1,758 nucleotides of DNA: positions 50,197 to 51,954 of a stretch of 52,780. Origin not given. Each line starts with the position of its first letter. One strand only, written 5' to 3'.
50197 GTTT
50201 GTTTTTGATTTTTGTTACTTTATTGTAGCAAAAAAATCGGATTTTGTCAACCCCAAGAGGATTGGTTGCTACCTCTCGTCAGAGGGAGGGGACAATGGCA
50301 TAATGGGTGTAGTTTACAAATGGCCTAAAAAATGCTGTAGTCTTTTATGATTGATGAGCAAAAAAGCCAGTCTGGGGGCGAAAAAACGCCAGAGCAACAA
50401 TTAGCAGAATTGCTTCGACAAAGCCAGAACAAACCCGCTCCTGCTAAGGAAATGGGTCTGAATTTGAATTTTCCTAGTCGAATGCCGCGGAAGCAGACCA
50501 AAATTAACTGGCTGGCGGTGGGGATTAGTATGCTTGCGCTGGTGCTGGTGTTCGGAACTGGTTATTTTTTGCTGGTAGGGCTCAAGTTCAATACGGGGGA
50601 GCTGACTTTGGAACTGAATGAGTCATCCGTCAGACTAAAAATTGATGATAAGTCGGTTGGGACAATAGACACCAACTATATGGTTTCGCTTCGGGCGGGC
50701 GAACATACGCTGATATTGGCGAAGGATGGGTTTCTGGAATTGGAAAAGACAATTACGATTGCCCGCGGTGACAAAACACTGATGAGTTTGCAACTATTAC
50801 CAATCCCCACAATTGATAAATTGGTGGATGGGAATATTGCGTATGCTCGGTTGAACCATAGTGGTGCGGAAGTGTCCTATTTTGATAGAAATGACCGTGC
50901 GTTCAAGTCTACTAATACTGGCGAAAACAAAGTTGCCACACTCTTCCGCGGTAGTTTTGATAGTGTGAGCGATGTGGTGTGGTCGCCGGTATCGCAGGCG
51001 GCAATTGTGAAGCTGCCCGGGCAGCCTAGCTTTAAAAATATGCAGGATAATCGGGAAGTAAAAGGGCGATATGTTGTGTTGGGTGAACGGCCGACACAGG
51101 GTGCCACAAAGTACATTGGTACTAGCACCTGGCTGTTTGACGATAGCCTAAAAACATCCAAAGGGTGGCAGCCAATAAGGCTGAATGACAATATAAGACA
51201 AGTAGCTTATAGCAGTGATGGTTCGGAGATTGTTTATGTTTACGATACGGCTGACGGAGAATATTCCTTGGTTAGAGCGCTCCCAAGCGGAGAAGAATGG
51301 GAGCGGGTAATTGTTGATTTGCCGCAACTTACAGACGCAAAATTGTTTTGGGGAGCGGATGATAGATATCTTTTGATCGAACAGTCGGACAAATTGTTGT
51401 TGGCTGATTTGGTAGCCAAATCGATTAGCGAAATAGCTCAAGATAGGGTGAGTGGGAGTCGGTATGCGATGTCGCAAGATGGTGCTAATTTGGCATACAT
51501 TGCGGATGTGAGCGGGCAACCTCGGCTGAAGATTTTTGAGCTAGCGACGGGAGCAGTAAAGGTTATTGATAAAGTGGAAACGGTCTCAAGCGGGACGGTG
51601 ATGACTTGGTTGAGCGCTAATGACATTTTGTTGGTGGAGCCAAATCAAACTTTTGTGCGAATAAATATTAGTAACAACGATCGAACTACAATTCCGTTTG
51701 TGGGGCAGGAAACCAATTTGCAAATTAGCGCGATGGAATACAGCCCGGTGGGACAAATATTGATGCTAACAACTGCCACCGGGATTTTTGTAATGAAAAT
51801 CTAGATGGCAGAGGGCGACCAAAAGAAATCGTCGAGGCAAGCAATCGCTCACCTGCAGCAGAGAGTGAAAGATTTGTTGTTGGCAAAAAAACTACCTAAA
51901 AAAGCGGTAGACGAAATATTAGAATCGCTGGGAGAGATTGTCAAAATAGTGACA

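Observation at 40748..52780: Compact T4SS-like apparatus with prgH-prgI-prgJ-type synteny but no DNA-processing or coupling genes: candidate uncharacterised envelope-spanning machine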

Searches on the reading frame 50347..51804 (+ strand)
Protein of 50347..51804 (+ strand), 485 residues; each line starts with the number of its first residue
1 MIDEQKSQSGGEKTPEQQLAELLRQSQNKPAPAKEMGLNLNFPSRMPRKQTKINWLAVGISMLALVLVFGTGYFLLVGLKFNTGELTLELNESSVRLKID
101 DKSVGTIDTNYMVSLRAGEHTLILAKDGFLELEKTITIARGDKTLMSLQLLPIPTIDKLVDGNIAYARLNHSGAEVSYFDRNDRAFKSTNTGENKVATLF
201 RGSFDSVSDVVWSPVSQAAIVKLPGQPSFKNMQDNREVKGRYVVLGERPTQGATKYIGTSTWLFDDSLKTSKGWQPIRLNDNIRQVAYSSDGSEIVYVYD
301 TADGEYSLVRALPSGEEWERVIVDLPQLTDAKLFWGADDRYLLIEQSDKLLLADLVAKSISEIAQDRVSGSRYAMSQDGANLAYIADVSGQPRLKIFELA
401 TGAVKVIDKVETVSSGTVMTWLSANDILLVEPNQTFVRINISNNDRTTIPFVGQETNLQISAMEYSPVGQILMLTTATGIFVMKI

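Call 5: search_protein_families(library=pfam, proteins=[window:50347-51804:+], max_evalue=0.01)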
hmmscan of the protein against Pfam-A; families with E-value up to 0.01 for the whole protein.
window:50347-51804:+ (485 aa): 4 families
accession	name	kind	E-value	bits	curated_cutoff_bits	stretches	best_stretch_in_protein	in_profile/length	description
PF08308.17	PEGA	-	7.4e-07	29.4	20.8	1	91-150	9-67/71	PEGA domain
PF16755.11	Beta-prop_NUP159_NUP214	-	0.0015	18.3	29.6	1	281-429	59-215/366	NUP159/214 beta propeller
PF25174.1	Beta-prop_THOC3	-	0.0051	16.3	305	0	385-479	62-151/272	THOC3 beta-propeller domain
PF02897.21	Peptidase_S9_N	-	0.0093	15.2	24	0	371-430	127-186/414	Prolyl oligopeptidase, N-terminal beta-propeller domain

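Call 11: search_protein_families(library=ncbifam, proteins=[window:50347-51804:+], max_evalue=0.01)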
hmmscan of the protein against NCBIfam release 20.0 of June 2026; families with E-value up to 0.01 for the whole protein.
window:50347-51804:+ (485 aa): 0 families

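Call 23: find_encoding_contigs(protein=window:50347-51804:+, flank=10000, max_places=4)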
Protein window:50347-51804:+ (485 aa): 1 contig read that carries it; 1 place shown.
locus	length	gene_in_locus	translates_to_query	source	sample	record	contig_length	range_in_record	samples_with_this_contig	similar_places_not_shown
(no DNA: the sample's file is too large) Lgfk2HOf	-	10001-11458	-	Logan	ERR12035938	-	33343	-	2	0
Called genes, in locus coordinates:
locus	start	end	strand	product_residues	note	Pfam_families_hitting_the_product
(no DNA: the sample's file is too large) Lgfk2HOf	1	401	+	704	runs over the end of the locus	PF00133:tRNA-synt_1, PF09334:tRNA-synt_1g, PF13603:tRNA-synt_1_2, PF09334:tRNA-synt_1g (weak), PF08264:Anticodon_1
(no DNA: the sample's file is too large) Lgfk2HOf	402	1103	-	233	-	-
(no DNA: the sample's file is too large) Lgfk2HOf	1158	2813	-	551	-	PF05157:MshEN, PF00437:T2SSE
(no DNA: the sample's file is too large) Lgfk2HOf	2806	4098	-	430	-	PF18884:TSP3_bac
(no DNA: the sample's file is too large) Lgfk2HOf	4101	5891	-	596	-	PF19044:P-loop_TraG, PF01935:DUF87 (weak), PF12846:AAA_10 (faint)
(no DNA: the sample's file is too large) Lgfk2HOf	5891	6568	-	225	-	PF26593:TraC-like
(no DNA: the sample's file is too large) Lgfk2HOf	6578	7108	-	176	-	PF12666:PrgI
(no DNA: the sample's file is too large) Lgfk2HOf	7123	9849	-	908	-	-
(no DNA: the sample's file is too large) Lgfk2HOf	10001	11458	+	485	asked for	PF08308:PEGA (weak)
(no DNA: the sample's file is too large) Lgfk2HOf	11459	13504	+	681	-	-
